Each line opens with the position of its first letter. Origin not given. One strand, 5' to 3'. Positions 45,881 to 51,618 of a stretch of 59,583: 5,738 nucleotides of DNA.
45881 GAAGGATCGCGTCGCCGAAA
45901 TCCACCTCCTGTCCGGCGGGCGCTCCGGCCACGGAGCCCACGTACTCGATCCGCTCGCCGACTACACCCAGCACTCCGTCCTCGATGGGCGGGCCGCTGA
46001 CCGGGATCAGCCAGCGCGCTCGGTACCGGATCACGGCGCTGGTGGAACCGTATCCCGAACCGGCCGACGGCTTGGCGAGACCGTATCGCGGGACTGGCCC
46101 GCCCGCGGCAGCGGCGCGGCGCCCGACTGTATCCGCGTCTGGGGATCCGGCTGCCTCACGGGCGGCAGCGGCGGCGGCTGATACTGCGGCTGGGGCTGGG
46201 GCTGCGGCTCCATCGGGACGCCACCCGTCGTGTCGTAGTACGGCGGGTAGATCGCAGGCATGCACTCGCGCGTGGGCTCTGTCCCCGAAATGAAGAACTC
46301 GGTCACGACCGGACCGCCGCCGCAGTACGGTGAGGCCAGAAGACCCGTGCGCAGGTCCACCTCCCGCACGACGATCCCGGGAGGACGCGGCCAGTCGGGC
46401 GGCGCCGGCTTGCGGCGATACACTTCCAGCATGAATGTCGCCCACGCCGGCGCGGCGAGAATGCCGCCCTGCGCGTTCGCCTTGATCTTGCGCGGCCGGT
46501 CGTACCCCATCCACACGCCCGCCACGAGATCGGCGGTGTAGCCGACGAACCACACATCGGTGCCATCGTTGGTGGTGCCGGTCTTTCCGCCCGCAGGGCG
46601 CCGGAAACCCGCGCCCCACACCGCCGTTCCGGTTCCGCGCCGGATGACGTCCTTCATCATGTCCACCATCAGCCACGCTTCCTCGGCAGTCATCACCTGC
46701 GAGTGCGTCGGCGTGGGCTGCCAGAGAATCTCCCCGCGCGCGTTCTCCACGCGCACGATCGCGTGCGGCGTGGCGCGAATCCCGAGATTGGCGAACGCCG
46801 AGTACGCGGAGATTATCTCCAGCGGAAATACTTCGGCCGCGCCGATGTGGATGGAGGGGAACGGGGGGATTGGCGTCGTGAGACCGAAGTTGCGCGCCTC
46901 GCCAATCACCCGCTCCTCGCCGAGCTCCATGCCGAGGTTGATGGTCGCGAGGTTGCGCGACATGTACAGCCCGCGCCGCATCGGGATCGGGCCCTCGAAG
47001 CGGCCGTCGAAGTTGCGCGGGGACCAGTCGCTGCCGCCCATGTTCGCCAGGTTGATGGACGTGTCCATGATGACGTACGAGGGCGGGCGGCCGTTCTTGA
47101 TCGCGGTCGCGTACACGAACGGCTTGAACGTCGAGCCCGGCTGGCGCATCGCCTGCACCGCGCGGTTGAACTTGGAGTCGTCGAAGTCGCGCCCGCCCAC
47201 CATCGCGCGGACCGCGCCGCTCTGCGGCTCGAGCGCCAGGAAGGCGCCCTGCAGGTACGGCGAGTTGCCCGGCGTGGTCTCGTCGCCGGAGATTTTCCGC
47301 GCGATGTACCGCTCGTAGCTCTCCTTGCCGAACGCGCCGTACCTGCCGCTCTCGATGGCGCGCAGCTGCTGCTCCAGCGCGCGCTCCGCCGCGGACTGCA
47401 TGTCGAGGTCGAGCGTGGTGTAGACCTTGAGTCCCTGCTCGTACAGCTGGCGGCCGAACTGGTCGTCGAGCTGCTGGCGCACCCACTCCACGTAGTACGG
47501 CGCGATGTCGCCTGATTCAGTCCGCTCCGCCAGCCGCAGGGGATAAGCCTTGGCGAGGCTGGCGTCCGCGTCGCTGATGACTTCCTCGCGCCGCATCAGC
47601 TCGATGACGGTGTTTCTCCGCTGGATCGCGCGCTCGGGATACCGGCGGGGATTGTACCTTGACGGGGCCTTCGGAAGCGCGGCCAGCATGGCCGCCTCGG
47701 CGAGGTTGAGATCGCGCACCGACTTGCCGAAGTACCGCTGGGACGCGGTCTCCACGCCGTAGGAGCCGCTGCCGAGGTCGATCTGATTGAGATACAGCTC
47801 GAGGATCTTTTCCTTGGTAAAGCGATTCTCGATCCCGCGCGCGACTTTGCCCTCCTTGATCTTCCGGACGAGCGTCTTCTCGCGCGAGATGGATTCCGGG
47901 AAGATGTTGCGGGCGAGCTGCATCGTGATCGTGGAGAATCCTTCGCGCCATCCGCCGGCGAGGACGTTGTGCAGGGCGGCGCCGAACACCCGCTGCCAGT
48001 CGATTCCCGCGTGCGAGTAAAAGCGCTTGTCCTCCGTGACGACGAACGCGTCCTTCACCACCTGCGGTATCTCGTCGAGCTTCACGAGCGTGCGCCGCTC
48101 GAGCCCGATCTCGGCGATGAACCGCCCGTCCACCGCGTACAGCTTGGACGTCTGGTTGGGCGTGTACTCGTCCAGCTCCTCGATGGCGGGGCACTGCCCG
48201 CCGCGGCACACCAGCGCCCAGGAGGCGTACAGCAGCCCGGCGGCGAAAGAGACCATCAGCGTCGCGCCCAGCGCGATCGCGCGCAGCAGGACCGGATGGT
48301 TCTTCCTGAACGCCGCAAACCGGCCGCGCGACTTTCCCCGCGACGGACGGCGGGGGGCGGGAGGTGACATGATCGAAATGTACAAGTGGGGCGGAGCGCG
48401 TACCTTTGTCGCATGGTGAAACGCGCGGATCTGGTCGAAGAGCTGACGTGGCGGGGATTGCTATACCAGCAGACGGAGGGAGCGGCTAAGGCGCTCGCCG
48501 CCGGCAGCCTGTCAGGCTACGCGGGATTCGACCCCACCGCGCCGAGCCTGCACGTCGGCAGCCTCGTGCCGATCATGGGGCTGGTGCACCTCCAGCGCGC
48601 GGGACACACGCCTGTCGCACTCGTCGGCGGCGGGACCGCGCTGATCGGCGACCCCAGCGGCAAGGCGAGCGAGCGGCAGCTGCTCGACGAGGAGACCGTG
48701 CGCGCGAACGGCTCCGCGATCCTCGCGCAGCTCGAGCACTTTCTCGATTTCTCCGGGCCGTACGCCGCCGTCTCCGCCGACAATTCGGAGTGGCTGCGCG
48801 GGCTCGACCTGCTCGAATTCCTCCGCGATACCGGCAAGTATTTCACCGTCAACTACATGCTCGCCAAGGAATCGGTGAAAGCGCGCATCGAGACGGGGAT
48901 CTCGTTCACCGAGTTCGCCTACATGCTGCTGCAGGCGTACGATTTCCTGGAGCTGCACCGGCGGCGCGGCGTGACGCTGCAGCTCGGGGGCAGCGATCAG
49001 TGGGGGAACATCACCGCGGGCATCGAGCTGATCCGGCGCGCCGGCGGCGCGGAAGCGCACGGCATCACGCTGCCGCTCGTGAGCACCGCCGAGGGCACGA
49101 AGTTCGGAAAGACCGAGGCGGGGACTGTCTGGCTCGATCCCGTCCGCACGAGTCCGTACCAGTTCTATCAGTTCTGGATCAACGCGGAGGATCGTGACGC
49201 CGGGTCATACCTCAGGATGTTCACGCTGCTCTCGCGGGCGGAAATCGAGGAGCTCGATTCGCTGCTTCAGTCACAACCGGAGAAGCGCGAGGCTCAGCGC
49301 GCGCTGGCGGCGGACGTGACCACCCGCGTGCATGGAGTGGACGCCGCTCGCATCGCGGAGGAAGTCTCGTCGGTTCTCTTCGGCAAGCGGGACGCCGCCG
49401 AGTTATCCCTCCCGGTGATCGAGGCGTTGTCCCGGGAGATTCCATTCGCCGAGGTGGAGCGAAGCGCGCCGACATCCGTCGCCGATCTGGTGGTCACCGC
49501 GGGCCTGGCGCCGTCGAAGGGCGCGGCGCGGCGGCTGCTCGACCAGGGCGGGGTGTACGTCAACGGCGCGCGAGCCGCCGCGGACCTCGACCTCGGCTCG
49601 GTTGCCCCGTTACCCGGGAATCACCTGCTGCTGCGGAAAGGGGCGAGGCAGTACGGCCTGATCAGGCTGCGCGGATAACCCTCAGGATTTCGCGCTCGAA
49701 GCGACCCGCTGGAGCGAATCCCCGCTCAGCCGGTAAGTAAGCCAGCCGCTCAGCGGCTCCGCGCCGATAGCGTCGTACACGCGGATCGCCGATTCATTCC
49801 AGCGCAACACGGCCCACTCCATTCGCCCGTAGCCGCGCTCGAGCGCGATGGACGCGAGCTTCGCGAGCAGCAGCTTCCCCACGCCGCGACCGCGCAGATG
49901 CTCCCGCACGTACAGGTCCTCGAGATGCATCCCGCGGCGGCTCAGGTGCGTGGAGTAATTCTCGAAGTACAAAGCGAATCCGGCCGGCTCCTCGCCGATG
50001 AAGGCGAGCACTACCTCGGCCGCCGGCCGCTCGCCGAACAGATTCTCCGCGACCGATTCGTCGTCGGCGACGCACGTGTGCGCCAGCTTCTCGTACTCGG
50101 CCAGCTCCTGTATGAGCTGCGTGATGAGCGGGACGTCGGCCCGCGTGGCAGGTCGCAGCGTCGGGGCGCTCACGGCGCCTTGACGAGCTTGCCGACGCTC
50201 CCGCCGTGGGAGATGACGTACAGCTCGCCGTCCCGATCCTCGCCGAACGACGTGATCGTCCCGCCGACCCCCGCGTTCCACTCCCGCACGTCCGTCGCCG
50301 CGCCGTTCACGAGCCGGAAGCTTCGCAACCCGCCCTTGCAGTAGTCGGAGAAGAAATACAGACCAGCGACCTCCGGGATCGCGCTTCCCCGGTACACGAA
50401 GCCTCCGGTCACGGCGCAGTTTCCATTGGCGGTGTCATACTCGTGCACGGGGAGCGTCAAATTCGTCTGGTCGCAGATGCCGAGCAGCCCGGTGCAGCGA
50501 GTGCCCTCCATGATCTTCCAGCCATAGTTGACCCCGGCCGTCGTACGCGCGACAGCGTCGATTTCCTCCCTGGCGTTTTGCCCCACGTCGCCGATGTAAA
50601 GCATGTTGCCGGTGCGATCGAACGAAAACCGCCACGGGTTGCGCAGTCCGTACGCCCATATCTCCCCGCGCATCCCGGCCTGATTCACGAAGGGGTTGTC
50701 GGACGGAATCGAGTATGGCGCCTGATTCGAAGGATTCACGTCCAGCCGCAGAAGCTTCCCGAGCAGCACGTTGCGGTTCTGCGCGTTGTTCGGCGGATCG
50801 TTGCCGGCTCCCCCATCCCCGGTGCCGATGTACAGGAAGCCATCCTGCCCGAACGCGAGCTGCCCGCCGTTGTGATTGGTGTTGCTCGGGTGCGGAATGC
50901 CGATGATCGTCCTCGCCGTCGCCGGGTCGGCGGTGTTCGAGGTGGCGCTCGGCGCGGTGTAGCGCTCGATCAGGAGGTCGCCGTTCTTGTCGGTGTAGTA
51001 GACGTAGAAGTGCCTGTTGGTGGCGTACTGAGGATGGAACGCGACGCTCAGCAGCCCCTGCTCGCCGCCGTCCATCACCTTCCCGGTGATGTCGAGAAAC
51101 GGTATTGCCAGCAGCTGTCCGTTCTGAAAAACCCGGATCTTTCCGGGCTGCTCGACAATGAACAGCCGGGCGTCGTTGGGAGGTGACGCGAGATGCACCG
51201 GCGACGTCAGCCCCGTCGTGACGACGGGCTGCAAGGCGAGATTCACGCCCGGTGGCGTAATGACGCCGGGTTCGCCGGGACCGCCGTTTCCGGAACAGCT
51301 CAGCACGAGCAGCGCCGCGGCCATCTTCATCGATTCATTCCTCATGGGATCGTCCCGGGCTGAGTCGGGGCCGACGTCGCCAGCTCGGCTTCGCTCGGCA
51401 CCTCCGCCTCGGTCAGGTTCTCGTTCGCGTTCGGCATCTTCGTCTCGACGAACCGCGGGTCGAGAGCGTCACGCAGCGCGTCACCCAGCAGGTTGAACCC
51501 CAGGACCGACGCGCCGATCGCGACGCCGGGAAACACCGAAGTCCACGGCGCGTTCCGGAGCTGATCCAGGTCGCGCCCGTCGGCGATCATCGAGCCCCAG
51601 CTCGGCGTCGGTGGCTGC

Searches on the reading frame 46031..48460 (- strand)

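Call 63: search_protein_families(library=pfam, proteins=[window:46031-48460:-], max_evalue=0.0001)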
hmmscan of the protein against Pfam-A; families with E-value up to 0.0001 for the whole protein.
window:46031-48460:- (809 aa): 2 families
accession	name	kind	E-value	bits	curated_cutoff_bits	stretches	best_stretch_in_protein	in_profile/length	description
PF00912.28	Transgly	-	5.9e-62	208.7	27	1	112-289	2-177/178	Transglycosylase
PF00905.27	Transpeptidase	-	7.2e-31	107.9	22.1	1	405-644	1-267/299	Penicillin binding protein transpeptidase domain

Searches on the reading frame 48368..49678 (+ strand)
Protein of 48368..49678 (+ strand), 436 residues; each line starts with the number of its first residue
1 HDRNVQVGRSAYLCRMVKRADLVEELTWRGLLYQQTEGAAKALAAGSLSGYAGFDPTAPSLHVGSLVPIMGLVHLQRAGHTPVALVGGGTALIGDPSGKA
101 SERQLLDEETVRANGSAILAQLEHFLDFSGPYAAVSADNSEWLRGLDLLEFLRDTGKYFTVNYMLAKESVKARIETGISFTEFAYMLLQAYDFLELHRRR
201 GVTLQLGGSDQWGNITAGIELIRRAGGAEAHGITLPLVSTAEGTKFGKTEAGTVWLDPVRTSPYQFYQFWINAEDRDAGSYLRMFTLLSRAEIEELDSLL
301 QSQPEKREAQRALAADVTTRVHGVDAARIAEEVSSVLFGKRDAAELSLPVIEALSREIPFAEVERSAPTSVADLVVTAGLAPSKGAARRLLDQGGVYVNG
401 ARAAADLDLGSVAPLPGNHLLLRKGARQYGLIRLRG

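Call 63: search_protein_families(library=pfam, proteins=[window:48368-49678:+], max_evalue=0.0001)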
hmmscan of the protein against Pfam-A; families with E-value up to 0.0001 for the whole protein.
window:48368-49678:+ (436 aa): 3 families
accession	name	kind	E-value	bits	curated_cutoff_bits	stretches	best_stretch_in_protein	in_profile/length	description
PF00579.31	tRNA-synt_1b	-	6e-81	272.4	21.1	1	48-338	6-291/292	tRNA synthetases class I (W and Y)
PF22421.1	SYY_C-terminal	-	4.8e-11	42.8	27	1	351-432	2-83/83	Tyrosine--tRNA ligase SYY-like C-terminal domain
PF01479.30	S4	-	9.8e-07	28.9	22.8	1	373-403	5-35/48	S4 domain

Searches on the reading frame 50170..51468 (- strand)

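Call 63: search_protein_families(library=pfam, proteins=[window:50170-51468:-], max_evalue=0.0001)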
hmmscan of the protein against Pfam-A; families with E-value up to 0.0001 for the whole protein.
window:50170-51468:- (432 aa): 1 family
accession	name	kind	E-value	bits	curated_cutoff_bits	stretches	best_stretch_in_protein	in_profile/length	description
PF07995.17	GSDH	-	3.3e-47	161.8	25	1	88-422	2-325/332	Glucose / Sorbosone dehydrogenase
